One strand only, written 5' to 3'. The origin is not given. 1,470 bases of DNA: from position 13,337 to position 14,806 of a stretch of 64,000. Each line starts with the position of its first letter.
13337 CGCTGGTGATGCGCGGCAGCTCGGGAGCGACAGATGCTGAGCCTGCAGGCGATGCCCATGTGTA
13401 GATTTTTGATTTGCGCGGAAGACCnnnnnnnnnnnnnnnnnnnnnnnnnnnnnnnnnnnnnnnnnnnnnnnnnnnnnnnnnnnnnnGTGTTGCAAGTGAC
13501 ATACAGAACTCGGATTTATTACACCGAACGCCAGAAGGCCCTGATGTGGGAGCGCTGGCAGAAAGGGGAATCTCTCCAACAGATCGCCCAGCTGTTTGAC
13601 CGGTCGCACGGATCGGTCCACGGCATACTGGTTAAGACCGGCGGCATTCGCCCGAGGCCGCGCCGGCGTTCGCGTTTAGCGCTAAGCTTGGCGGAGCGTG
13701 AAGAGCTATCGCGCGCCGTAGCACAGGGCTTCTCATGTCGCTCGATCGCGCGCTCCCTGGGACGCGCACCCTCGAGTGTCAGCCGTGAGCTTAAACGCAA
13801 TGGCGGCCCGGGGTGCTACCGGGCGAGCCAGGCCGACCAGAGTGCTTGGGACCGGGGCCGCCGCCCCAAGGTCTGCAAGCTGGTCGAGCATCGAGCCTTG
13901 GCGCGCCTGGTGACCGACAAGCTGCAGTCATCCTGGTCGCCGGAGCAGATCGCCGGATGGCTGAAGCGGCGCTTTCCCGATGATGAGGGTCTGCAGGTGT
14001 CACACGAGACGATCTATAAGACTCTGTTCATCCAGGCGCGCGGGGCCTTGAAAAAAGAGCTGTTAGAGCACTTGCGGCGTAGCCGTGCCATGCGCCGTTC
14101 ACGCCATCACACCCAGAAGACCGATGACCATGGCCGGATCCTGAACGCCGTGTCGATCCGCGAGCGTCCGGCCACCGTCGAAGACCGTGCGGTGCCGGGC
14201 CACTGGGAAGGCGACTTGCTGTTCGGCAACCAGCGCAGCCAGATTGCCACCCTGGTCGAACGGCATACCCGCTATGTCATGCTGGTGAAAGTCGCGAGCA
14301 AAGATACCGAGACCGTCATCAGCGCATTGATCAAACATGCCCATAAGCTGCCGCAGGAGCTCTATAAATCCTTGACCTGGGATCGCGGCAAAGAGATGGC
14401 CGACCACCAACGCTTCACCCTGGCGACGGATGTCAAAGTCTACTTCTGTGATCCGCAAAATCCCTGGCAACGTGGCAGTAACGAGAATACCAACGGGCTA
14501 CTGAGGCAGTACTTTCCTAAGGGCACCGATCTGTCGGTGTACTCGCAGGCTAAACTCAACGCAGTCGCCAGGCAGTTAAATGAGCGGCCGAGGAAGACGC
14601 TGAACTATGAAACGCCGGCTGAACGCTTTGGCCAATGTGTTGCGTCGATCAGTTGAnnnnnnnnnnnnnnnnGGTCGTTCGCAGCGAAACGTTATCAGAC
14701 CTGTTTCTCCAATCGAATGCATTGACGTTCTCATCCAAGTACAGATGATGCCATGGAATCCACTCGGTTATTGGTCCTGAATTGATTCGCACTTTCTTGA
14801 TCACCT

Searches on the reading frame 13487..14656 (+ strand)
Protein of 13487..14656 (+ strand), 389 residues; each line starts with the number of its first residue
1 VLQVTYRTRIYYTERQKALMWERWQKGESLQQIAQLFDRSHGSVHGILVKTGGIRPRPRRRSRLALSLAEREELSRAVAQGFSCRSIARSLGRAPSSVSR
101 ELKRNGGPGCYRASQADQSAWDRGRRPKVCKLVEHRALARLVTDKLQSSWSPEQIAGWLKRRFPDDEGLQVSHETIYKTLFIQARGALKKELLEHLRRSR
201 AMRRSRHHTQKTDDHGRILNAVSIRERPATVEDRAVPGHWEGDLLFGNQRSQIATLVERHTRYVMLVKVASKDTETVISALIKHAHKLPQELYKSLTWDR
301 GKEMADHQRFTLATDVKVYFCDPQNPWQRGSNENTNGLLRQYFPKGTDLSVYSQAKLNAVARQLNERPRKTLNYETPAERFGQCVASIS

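Call 61: search_protein_families(library=pfam, max_evalue=0.01, proteins=[window:13487-14656:+])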
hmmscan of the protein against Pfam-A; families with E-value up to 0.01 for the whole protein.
window:13487-14656:+ (389 aa): 8 families
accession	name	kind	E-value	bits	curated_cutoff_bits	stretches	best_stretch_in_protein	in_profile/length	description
PF13936.12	HTH_38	-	5.7e-19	68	27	2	63-105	2-44/44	Helix-turn-helix domain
PF00665.32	rve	-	5e-14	52.8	32.6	1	235-326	3-102/102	Integrase core domain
PF13384.12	HTH_23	-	3.4e-09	36.7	24.6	1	68-108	4-46/50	Homeodomain-like domain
PF13565.12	HTH_32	-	7.4e-07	30.1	33.7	1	118-180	20-73/73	Homeodomain-like domain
PF19575.5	HTH_58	-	1.1e-05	25.7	23.8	1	18-52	17-51/62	Helix-turn-helix domain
PF13518.12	HTH_28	-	5.6e-05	23.6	25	0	70-105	1-36/52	Helix-turn-helix domain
PF08281.18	Sigma70_r4_2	-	0.00036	20.5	25.7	0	66-104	11-49/54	Sigma-70, region 4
PF13683.12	rve_3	-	0.0093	16.1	26.5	0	315-377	2-67/67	Integrase core domain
